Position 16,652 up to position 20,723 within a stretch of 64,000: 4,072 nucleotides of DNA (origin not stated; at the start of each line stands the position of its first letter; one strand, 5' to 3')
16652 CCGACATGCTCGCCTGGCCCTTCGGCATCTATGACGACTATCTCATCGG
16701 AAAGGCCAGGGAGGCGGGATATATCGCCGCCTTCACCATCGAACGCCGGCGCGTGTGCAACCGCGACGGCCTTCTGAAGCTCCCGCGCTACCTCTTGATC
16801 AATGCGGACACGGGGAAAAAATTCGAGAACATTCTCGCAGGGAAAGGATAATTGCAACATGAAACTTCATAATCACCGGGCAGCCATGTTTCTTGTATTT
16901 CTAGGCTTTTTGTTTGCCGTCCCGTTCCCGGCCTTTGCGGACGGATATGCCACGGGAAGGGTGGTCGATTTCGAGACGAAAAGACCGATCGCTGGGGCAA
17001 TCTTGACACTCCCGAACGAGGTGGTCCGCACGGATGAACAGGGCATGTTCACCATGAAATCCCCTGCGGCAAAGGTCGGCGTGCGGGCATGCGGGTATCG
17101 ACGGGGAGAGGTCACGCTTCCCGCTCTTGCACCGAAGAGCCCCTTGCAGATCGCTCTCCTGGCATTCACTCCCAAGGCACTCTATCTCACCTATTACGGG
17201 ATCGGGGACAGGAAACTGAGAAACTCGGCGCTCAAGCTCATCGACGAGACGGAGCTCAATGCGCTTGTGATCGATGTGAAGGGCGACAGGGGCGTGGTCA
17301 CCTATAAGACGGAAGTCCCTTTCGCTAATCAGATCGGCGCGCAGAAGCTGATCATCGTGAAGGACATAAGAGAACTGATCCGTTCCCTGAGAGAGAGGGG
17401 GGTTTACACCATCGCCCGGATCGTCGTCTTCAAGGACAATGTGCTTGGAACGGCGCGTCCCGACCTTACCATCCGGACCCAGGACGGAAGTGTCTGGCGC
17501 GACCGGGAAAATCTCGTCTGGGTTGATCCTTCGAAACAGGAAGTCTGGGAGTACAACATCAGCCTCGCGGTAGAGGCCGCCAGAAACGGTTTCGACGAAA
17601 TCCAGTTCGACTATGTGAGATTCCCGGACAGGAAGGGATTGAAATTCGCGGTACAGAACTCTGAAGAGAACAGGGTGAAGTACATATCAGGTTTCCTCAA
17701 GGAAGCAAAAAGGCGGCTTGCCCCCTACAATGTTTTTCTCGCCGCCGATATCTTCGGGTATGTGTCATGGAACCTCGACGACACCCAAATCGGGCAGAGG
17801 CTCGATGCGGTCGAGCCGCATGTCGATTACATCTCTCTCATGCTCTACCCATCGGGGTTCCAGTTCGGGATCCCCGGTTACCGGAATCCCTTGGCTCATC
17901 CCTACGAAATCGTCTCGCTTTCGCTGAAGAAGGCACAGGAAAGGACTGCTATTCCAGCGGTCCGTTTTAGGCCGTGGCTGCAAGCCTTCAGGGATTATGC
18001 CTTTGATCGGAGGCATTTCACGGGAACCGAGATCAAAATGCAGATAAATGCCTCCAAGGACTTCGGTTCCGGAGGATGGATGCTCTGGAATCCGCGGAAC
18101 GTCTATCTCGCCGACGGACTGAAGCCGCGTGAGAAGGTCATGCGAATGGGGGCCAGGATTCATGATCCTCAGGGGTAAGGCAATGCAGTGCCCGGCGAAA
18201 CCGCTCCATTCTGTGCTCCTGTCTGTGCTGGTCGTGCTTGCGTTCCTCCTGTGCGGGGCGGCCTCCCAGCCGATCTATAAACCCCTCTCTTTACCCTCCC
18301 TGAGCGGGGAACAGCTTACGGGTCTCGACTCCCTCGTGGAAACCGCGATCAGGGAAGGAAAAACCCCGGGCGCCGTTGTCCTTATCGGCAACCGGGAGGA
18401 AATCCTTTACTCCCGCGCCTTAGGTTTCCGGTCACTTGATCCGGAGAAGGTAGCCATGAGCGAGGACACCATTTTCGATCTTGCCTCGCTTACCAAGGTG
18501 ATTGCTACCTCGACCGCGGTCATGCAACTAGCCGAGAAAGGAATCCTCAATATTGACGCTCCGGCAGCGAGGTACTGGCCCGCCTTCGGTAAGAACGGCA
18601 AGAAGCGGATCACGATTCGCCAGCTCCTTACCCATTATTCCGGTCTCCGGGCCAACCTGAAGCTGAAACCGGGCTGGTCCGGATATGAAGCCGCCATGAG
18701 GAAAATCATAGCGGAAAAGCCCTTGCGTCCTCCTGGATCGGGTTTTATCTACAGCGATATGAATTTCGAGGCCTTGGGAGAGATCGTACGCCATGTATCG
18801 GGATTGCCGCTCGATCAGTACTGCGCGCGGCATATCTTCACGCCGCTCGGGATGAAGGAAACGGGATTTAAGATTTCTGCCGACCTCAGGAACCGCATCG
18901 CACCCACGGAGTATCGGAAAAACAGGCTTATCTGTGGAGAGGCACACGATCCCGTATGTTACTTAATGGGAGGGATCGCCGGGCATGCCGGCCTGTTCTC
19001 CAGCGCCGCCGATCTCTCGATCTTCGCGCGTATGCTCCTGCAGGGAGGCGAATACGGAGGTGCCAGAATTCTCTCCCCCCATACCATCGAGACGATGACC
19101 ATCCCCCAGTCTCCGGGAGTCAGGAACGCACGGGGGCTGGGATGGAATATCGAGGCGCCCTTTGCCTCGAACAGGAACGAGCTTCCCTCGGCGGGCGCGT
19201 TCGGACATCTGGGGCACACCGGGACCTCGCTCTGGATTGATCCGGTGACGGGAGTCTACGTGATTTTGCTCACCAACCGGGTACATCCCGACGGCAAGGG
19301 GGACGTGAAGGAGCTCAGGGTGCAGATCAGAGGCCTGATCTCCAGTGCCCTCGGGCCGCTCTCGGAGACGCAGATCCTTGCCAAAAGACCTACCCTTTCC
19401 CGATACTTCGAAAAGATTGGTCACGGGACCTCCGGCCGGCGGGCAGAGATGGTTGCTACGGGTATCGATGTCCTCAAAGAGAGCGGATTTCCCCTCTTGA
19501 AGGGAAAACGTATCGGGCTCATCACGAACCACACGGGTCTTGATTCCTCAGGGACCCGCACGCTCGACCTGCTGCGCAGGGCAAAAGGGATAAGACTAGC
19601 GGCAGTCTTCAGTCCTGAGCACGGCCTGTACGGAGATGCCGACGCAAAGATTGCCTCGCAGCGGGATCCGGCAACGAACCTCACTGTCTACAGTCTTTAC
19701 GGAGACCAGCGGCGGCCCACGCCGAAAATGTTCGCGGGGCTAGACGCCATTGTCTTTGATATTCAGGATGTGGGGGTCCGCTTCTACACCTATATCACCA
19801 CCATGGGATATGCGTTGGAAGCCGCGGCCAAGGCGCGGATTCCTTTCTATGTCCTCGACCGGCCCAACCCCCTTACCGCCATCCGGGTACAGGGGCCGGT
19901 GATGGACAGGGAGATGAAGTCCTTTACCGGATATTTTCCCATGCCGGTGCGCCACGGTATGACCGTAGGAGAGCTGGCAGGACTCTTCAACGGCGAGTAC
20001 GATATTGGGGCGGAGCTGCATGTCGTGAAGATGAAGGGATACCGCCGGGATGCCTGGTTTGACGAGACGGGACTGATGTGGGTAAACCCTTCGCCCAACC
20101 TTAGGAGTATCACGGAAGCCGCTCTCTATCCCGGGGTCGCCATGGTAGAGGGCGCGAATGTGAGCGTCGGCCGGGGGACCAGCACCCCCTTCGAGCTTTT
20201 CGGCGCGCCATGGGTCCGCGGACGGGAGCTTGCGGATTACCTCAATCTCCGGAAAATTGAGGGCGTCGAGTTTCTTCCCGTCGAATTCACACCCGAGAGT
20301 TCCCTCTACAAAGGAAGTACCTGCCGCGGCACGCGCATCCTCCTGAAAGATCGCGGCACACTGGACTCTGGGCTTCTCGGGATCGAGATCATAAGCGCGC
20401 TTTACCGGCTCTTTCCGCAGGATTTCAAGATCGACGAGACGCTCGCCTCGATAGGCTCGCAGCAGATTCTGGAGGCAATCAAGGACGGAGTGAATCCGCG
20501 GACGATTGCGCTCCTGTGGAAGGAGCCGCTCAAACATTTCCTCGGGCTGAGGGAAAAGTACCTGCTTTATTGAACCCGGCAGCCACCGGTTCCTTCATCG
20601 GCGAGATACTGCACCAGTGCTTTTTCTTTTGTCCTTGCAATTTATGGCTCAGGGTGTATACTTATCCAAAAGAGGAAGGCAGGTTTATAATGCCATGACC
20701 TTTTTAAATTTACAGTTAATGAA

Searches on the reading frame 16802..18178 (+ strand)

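Call 78: search_protein_families(library=pfam, proteins=[window:16802-18178:+], max_evalue=1e-8)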
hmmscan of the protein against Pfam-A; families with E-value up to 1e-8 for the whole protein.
window:16802-18178:+ (458 aa): 1 family
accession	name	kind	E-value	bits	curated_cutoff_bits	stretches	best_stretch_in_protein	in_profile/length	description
PF13200.12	DUF4015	-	1.8e-117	392.3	27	1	126-435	1-313/313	Putative glycosyl hydrolase domain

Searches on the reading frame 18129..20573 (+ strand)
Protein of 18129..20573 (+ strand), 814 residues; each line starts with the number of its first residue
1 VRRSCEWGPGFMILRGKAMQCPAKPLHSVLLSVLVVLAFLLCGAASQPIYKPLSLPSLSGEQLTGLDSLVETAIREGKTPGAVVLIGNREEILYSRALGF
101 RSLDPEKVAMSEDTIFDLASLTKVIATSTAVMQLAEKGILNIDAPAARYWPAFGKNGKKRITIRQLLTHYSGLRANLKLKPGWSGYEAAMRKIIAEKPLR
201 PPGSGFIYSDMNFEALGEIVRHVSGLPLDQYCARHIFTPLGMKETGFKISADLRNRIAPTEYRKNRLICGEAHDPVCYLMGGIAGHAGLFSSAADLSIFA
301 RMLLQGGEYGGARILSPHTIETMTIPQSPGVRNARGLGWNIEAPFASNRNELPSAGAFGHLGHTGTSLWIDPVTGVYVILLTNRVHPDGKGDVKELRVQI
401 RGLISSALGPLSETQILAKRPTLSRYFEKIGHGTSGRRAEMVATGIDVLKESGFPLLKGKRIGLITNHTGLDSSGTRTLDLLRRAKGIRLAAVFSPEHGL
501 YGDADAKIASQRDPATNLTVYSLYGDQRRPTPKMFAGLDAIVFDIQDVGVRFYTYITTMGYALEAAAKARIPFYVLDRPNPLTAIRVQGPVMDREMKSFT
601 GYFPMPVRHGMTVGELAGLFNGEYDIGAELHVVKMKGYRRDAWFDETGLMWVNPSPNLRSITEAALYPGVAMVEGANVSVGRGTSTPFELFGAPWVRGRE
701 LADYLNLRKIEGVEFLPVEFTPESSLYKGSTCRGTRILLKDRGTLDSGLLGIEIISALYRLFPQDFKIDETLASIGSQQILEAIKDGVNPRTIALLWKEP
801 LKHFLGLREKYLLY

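Call 78: search_protein_families(library=pfam, proteins=[window:18129-20573:+], max_evalue=1e-8)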
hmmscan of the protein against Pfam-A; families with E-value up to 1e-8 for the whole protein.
window:18129-20573:+ (814 aa): 3 families
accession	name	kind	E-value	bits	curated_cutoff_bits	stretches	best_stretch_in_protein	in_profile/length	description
PF07075.17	NamZ_N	-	7e-84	280.7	26.9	1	462-661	1-202/203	Exo-beta-N-acetylmuramidase NamZ, N-terminal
PF00144.29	Beta-lactamase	-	2.1e-72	244.5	27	1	66-394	1-320/329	Beta-lactamase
PF20732.2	NamZ_C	-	8.4e-41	140.7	25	1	666-814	2-152/152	Exo-beta-N-acetylmuramidase NamZ, C-terminal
